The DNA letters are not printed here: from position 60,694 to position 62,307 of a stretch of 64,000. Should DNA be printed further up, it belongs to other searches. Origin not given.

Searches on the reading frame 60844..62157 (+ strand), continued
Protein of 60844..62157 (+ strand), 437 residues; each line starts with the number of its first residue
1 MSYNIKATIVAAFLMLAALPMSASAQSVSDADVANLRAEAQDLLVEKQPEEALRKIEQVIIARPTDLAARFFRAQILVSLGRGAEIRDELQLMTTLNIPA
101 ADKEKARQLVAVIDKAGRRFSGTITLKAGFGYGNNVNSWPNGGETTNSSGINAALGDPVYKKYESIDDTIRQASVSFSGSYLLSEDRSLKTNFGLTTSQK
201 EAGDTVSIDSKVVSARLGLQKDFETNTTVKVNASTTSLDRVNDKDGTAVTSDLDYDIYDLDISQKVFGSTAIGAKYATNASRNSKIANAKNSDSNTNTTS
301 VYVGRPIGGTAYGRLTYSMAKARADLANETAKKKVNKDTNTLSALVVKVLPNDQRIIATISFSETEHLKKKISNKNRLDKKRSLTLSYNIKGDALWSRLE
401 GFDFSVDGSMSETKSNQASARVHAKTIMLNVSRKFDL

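Call 39: search_protein_families(library=pfam, proteins=[P0187, P0200, P0211, P0217, P0251, P0257, P0258, P0260, P0262, P0283], max_evalue=0.01)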
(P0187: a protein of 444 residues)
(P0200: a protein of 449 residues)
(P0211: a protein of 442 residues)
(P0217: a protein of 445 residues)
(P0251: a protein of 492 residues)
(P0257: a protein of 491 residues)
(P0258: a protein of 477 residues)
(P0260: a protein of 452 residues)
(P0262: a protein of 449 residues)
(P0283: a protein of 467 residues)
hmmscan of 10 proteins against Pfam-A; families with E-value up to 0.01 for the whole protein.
P0187 (444 aa): 1 family
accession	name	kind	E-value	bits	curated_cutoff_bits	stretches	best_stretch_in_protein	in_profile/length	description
PF13371.12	TPR_9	-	3.5e-06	27.4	35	2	46-112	6-72/73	Tetratricopeptide repeat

P0200 (449 aa): 7 families
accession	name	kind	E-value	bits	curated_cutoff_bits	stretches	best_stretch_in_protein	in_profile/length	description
PF13371.12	TPR_9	-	4.5e-05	23.8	35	2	63-112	9-58/73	Tetratricopeptide repeat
PF14559.12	TPR_19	-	0.00035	21.3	25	1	60-110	2-52/68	Tetratricopeptide repeat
PF13428.12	TPR_14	-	0.00043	21.1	23.5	1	49-91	1-43/44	Tetratricopeptide repeat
PF13431.12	TPR_17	-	0.0017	18.9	24.4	0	72-101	2-31/34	Tetratricopeptide repeat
PF13432.12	TPR_16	-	0.0044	17.9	32.7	0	57-99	5-47/65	Tetratricopeptide repeat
PF14863.12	Alkyl_sulf_dimr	-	0.006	17.4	26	1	55-101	75-121/139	Alkyl sulfatase dimerisation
PF14304.11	CSTF_C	-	0.008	16.3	24.3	0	114-131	23-40/41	Transcription termination and cleavage factor C-terminal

P0211 (442 aa): 1 family
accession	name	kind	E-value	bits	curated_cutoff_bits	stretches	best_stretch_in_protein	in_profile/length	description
PF14559.12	TPR_19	-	0.0099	16.6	25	0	46-90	4-48/68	Tetratricopeptide repeat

P0217 (445 aa): 2 families
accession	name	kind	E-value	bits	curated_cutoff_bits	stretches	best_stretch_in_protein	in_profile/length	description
PF14559.12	TPR_19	-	0.00021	22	25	1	51-101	2-52/68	Tetratricopeptide repeat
PF13432.12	TPR_16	-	0.0016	19.3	32.7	1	46-94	3-51/65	Tetratricopeptide repeat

P0251 (492 aa): 9 families
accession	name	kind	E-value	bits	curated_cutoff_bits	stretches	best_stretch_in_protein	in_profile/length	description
PF14559.12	TPR_19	-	1.2e-07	32.4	25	1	134-180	5-51/68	Tetratricopeptide repeat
PF07719.23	TPR_2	-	2.4e-05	24.6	27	1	123-153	4-34/34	Tetratricopeptide repeat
PF13174.12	TPR_6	-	5.8e-05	23.9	26.3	0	122-146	2-26/33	Tetratricopeptide repeat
PF13428.12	TPR_14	-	0.00031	21.6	23.5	0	124-160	5-41/44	Tetratricopeptide repeat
PF05036.18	SPOR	-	0.00032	21.4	21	1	30-94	3-74/76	SPOR domain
PF12895.13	ANAPC3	-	0.00055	20.6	27.2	1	117-177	20-79/82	Anaphase-promoting complex, cyclosome, subunit 3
PF13432.12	TPR_16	-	0.0044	17.9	32.7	0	124-177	1-54/65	Tetratricopeptide repeat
PF21545.3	T7SS_EccA1_N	-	0.0062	16.3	27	0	108-191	122-205/272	T7SS, ESX-1 secretion system protein EccA1, N-terminal domain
PF00515.34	TPR_1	-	0.0063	16.7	27.8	0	123-153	4-34/34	Tetratricopeptide repeat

P0257 (491 aa): 8 families
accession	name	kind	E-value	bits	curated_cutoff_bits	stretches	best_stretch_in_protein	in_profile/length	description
PF14559.12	TPR_19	-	1.6e-07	31.9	25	1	111-159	10-58/68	Tetratricopeptide repeat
PF13428.12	TPR_14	-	6.5e-06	26.8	23.5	1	94-133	3-42/44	Tetratricopeptide repeat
PF13432.12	TPR_16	-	1.2e-05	26.1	32.7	1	103-152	8-57/65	Tetratricopeptide repeat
PF12895.13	ANAPC3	-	0.00014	22.5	27.2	1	83-149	13-79/82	Anaphase-promoting complex, cyclosome, subunit 3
PF11059.14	DUF2860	-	0.00094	18.9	22.9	1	341-433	162-252/294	Protein of unknown function (DUF2860)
PF13371.12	TPR_9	-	0.002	18.6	35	1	103-164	6-67/73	Tetratricopeptide repeat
PF13174.12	TPR_6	-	0.0024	18.8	26.3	0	129-155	3-29/33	Tetratricopeptide repeat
PF24575.1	TPR_Slam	-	0.0039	18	35.2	1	88-149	43-104/104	Surface lipoprotein assembly modifier, N-terminal TPR repeats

P0258 (477 aa): 7 families
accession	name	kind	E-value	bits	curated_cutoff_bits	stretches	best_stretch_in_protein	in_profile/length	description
PF13432.12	TPR_16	-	3.5e-09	37.4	32.7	1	110-165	2-57/65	Tetratricopeptide repeat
PF14559.12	TPR_19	-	4e-07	30.7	25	1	115-169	1-55/68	Tetratricopeptide repeat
PF05036.18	SPOR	-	1.3e-05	25.9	21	1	22-89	2-76/76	SPOR domain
PF07719.23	TPR_2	-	2.1e-05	24.7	27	0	110-138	6-34/34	Tetratricopeptide repeat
PF24575.1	TPR_Slam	-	0.0018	19.1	35.2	1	98-162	40-104/104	Surface lipoprotein assembly modifier, N-terminal TPR repeats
PF13174.12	TPR_6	-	0.0027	18.7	26.3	0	141-166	2-27/33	Tetratricopeptide repeat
PF12895.13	ANAPC3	-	0.0078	16.9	27.2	1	118-167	2-50/82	Anaphase-promoting complex, cyclosome, subunit 3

P0260 (452 aa): 18 families
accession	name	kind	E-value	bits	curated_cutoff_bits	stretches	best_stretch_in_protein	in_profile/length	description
PF14559.12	TPR_19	-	4.2e-12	46.7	25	2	81-135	2-56/68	Tetratricopeptide repeat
PF07719.23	TPR_2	-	9.5e-10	38.3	27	1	73-102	4-33/34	Tetratricopeptide repeat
PF13432.12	TPR_16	-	1.2e-09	38.8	32.7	1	41-102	2-63/65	Tetratricopeptide repeat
PF13428.12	TPR_14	-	3.2e-08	33.9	23.5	1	77-113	8-44/44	Tetratricopeptide repeat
PF13371.12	TPR_9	-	7.5e-08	32.7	35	1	80-134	5-58/73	Tetratricopeptide repeat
PF13414.12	TPR_11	-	1.5e-07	31.4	26.8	1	84-118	8-42/42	TPR repeat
PF00515.34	TPR_1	-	3.3e-07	30.3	27.8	0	79-102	10-33/34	Tetratricopeptide repeat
PF12895.13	ANAPC3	-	5.1e-07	30.3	27.2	1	40-95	27-81/82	Anaphase-promoting complex, cyclosome, subunit 3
PF13181.12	TPR_8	-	3.1e-06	27.3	25.7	0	78-102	9-33/34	Tetratricopeptide repeat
PF13174.12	TPR_6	-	6e-06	27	26.3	0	40-68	4-32/33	Tetratricopeptide repeat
PF24575.1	TPR_Slam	-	5.1e-05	24.1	35.2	1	70-123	47-100/104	Surface lipoprotein assembly modifier, N-terminal TPR repeats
PF11059.14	DUF2860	-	0.0012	18.6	22.9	1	287-413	126-253/294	Protein of unknown function (DUF2860)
PF22860.2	DUF7017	-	0.0018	18.7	27.5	1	39-133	4-100/141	Domain of unknown function (DUF7017)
PF22205.1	Csm6_6H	-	0.002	18.6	27.6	1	38-79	4-45/93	Csm6 6H domain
PF13431.12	TPR_17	-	0.0039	17.8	24.4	0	93-124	2-33/34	Tetratricopeptide repeat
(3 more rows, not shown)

P0262 (449 aa): 12 families
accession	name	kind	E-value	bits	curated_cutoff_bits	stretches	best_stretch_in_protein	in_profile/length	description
PF14559.12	TPR_19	-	2.6e-07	31.3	25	1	73-126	5-59/68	Tetratricopeptide repeat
PF13371.12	TPR_9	-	3e-05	24.4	35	1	81-124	17-60/73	Tetratricopeptide repeat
PF07719.23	TPR_2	-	0.0002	21.6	27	1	97-124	5-32/34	Tetratricopeptide repeat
PF10082.15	BBP2_2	-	0.00023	20.6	23.7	1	381-447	311-376/378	Putative beta-barrel porin 2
PF13174.12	TPR_6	-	0.0013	19.7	26.3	0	95-124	2-31/33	Tetratricopeptide repeat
PF23914.1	TPR_CcmH_CycH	-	0.0013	19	42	1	71-127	99-155/158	Cytochrome c-type biogenesis protein H TPR domain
PF13432.12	TPR_16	-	0.0014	19.5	32.7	1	66-113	4-51/65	Tetratricopeptide repeat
PF24575.1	TPR_Slam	-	0.0035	18.2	35.2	1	66-116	54-104/104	Surface lipoprotein assembly modifier, N-terminal TPR repeats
PF13505.12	OMP_b-brl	-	0.0038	17.8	28.7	1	313-447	44-173/175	Outer membrane protein beta-barrel domain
PF16946.11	Porin_OmpG_1_2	-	0.0045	16.8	23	1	397-448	239-293/294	OMPG-porin 1 family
PF11059.14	DUF2860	-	0.0049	16.5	22.9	1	369-447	212-293/294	Protein of unknown function (DUF2860)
PF14561.12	TPR_20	-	0.0055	17.5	25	0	79-141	8-73/90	Tetratricopeptide repeat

P0283 (467 aa): 4 families
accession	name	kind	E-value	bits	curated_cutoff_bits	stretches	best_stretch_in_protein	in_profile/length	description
PF14559.12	TPR_19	-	8.4e-06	26.5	25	1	68-109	15-57/68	Tetratricopeptide repeat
PF24575.1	TPR_Slam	-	0.0003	21.6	35.2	1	67-131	38-101/104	Surface lipoprotein assembly modifier, N-terminal TPR repeats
PF13371.12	TPR_9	-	0.00087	19.7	35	0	95-139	13-57/73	Tetratricopeptide repeat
PF14561.12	TPR_20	-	0.003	18.3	25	0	68-107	13-52/90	Tetratricopeptide repeat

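Call 50: search_protein_families(library=phrogs, proteins=[window:60844-62157:+], max_evalue=0.1)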
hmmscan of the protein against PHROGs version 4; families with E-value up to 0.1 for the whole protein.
window:60844-62157:+ (437 aa): 0 families

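Call 51: search_protein_families(library=padloc, proteins=[window:60844-62157:+], max_evalue=0.1)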
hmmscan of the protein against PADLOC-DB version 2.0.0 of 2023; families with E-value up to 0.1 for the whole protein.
window:60844-62157:+ (437 aa): 0 families

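Call 56: find_related_loci(query=A5, collection=metagenome_contigs, flank=4000)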
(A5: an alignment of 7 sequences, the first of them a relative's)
Query A5 (442 aa) in metagenome_contigs; peptide patterns used: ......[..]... (x = any residue, [..] = any of these).
263 stretches matched a pattern; 117 encode a relative of the query (tblastn E <= 1e-3); the best 80 are kept; 80 distinct loci.
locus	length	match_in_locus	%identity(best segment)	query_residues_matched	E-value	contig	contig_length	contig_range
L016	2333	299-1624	45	1-442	1e-127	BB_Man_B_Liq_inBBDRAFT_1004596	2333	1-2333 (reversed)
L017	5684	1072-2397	46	1-442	1e-117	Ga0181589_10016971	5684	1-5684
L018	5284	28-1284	40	21-442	8e-93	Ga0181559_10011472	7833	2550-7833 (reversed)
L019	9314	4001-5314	38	1-442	6e-92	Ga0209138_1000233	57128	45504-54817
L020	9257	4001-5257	39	21-442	1e-90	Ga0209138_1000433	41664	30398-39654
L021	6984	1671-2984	38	1-442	3e-90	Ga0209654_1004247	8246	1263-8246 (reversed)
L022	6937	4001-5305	37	8-442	1e-88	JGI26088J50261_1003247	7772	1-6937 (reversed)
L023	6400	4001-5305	37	8-442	1e-88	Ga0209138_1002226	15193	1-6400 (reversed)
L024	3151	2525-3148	57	1-208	2e-70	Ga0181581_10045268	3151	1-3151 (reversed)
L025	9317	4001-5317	29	1-441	3e-40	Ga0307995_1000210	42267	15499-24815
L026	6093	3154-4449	30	1-442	3e-37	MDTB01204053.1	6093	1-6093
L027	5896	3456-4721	28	21-440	7e-36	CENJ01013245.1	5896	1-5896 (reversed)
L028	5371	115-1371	27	23-441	2e-29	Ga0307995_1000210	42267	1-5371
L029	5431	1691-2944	24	23-440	5e-29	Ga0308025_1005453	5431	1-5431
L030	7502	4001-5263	27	23-442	6e-29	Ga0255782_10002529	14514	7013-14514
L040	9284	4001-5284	26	17-440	9e-26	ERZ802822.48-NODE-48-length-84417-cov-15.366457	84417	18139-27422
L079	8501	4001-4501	28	23-195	1e-12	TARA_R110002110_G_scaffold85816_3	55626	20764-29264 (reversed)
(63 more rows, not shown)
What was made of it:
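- Tried and rejected: A narrower alignment, A5, worked (call 56).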

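Call 60: search_protein_families(library=pfam, proteins=[L019:2496-3995:+, L025:2424-4001:+, L030:1872-3947:+, L026:1520-3154:+, L040:2181-3899:+, L025:304-2406:+, L079:1425-3686:+, L021:4805-5365:-, L021:5380-5883:-, L020:2655-3941:+], max_evalue=0.01)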
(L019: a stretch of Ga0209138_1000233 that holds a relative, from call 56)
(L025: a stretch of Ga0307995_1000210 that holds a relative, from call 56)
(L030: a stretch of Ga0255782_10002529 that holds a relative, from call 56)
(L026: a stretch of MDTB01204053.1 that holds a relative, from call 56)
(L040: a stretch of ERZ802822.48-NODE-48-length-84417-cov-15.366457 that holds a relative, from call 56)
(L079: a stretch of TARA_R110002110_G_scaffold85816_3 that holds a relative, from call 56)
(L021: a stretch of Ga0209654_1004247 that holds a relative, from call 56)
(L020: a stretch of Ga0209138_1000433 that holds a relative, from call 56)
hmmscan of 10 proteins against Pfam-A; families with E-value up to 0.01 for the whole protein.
L019:2496-3995:+ (499 aa): 1 family
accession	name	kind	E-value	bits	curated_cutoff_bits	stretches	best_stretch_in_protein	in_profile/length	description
PF04773.18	FecR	-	1.2e-07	32.5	24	1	59-155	1-90/97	FecR protein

L025:2424-4001:+ (525 aa): 1 family
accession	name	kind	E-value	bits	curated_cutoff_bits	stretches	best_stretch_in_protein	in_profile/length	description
PF04773.18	FecR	-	3.4e-09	37.4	24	1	57-153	1-88/97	FecR protein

L030:1872-3947:+ (691 aa): 1 family
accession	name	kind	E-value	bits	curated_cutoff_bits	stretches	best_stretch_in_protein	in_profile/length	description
PF04773.18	FecR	-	3e-07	31.2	24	1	62-156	1-86/97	FecR protein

L026:1520-3154:+ (544 aa): 1 family
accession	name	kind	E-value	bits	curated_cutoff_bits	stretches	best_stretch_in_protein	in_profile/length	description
PF04773.18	FecR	-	2.3e-08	34.8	24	1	83-180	1-88/97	FecR protein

L040:2181-3899:+ (572 aa): 2 families
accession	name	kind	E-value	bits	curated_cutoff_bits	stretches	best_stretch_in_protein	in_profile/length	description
PF04773.18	FecR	-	1.4e-08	35.5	24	1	94-192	1-90/97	FecR protein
PF24653.1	Phage_OMP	-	0.0018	19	27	1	463-528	23-88/122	Cyanophage outer membrane protein like beta barrel domain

L025:304-2406:+ (700 aa): 1 family
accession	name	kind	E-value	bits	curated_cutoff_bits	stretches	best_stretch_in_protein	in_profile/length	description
PF13332.12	Fil_haemagg_2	-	1.6e-23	84.1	22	3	220-308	73-161/170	Hemagglutinin repeat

L079:1425-3686:+ (753 aa): 2 families
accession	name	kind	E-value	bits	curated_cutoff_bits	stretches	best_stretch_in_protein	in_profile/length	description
PF05226.16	CHASE2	-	2.9e-61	207.7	26.3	1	14-390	3-254/257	CHASE2 domain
PF00211.25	Guanylate_cyc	-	1.9e-22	80.2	21.9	1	487-671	6-179/183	Adenylate and Guanylate cyclase catalytic domain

L021:4805-5365:- (186 aa): 0 families

L021:5380-5883:- (167 aa): 0 families

L020:2655-3941:+ (428 aa): 1 family
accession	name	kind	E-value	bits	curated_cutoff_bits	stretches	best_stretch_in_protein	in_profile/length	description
PF04773.18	FecR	-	1.8e-05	25.5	24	1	2-82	12-85/97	FecR protein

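Call 67: search_protein_families(library=pfam, alignment_id=A3, max_evalue=10)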
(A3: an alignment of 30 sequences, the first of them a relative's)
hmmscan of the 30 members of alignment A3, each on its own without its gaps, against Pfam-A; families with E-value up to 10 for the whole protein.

A. member 1, P0072 (437 aa): 6 families
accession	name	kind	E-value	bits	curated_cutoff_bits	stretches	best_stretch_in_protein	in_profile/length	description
PF13432.12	TPR_16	-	0.0048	17.7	32.7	1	38-85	2-49/65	Tetratricopeptide repeat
PF16989.10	T6SS_VasJ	-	0.006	16.5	26.2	1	11-91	35-115/255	Type VI secretion, EvfE, EvfF, ImpA, BimE, VC_A0119, VasJ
PF14559.12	TPR_19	-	0.0093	16.7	25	1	46-85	4-43/68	Tetratricopeptide repeat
PF13371.12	TPR_9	-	0.019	15.4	35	1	44-110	6-72/73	Tetratricopeptide repeat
PF14863.12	Alkyl_sulf_dimr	-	0.16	12.8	26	1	19-85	53-121/139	Alkyl sulfatase dimerisation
PF01103.29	Omp85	-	0.3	11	24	2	168-245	17-94/325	Omp85 superfamily domain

B. families by the number of members that match (of 30 scanned): 39 families (the first 25 are shown)
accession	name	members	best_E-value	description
PF14559.12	TPR_19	27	1.3e-06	Tetratricopeptide repeat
PF13371.12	TPR_9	22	3.5e-06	Tetratricopeptide repeat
PF13432.12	TPR_16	21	2.8e-07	Tetratricopeptide repeat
PF13428.12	TPR_14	18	0.00043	Tetratricopeptide repeat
PF14863.12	Alkyl_sulf_dimr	12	0.0016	Alkyl sulfatase dimerisation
PF14561.12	TPR_20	8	0.00051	Tetratricopeptide repeat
PF13505.12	OMP_b-brl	6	0.0015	Outer membrane protein beta-barrel domain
PF13431.12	TPR_17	6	0.0017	Tetratricopeptide repeat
PF12895.13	ANAPC3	6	0.0093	Anaphase-promoting complex, cyclosome, subunit 3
PF11059.14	DUF2860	3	0.00046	Protein of unknown function (DUF2860)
PF23914.1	TPR_CcmH_CycH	3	0.0029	Cytochrome c-type biogenesis protein H TPR domain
PF07719.23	TPR_2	3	0.0057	Tetratricopeptide repeat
PF10082.15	BBP2_2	2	9e-06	Putative beta-barrel porin 2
PF07721.20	TPR_4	2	0.0071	Tetratricopeptide repeat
PF21545.3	T7SS_EccA1_N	2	0.02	T7SS, ESX-1 secretion system protein EccA1, N-terminal domain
PF04575.19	SlipAM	1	0.00037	Surface lipoprotein assembly modifier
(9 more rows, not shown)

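Call 68: search_protein_families(library=pfam, proteins=[P0174, P0177, P0182, P0183, P0189, P0192, P0195, P0197, P0198, P0209], max_evalue=0.001)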
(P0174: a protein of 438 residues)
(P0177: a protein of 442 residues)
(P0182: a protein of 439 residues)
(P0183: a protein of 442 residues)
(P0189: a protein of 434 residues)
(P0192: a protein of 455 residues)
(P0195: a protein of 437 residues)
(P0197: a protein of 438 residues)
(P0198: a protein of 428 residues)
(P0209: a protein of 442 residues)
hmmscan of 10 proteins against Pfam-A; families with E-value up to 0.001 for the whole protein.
P0174 (438 aa): 2 families
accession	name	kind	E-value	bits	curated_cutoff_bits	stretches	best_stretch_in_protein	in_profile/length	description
PF11059.14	DUF2860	-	0.00046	19.9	22.9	0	382-434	244-293/294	Protein of unknown function (DUF2860)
PF13371.12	TPR_9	-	0.00068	20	35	0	35-101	7-73/73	Tetratricopeptide repeat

P0177 (442 aa): 1 family
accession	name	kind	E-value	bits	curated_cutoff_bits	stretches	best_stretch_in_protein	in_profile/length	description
PF13371.12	TPR_9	-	0.00034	21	35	0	46-109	6-69/73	Tetratricopeptide repeat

P0182 (439 aa): 3 families
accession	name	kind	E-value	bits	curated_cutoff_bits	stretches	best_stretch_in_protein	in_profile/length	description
PF13371.12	TPR_9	-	1e-05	25.8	35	1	42-93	6-57/73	Tetratricopeptide repeat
PF13432.12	TPR_16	-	0.0001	23.1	32.7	1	41-91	7-57/65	Tetratricopeptide repeat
PF14559.12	TPR_19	-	0.00028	21.6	25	1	44-93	4-53/68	Tetratricopeptide repeat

P0183 (442 aa): 1 family
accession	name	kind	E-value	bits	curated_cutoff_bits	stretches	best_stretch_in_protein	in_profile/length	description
PF14559.12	TPR_19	-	3.9e-05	24.3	25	0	57-95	2-40/68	Tetratricopeptide repeat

P0189 (434 aa): 4 families
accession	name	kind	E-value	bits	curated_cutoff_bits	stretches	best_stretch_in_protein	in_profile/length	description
PF10082.15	BBP2_2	-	9e-06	25.2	23.7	1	253-324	294-364/378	Putative beta-barrel porin 2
PF04575.19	SlipAM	-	0.00037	20.6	22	1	258-431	123-287/288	Surface lipoprotein assembly modifier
PF11059.14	DUF2860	-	0.00053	19.7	22.9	0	286-430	160-293/294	Protein of unknown function (DUF2860)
PF14559.12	TPR_19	-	0.00073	20.3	25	1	45-105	2-62/68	Tetratricopeptide repeat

P0192 (455 aa): 0 families

P0195 (437 aa): 1 family
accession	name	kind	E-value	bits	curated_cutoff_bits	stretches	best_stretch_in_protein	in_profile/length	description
PF14559.12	TPR_19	-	2.9e-05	24.8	25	1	50-99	2-51/68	Tetratricopeptide repeat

P0197 (438 aa): 2 families
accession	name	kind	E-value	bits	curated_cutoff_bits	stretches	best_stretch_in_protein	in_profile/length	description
PF13371.12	TPR_9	-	5.4e-05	23.6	35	1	44-113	6-72/73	Tetratricopeptide repeat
PF14559.12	TPR_19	-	0.00036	21.2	25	1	44-95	2-53/68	Tetratricopeptide repeat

P0198 (428 aa): 3 families
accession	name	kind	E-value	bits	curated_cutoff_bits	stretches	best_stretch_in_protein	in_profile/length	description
PF14559.12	TPR_19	-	4.9e-05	24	25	1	43-112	2-68/68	Tetratricopeptide repeat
PF13432.12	TPR_16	-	0.00011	23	32.7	1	39-87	4-52/65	Tetratricopeptide repeat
PF13371.12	TPR_9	-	0.00065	20.1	35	0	44-109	7-72/73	Tetratricopeptide repeat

P0209 (442 aa): 1 family
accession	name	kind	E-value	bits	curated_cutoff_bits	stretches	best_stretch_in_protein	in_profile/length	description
PF14559.12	TPR_19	-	0.00011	22.8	25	1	44-93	3-52/68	Tetratricopeptide repeat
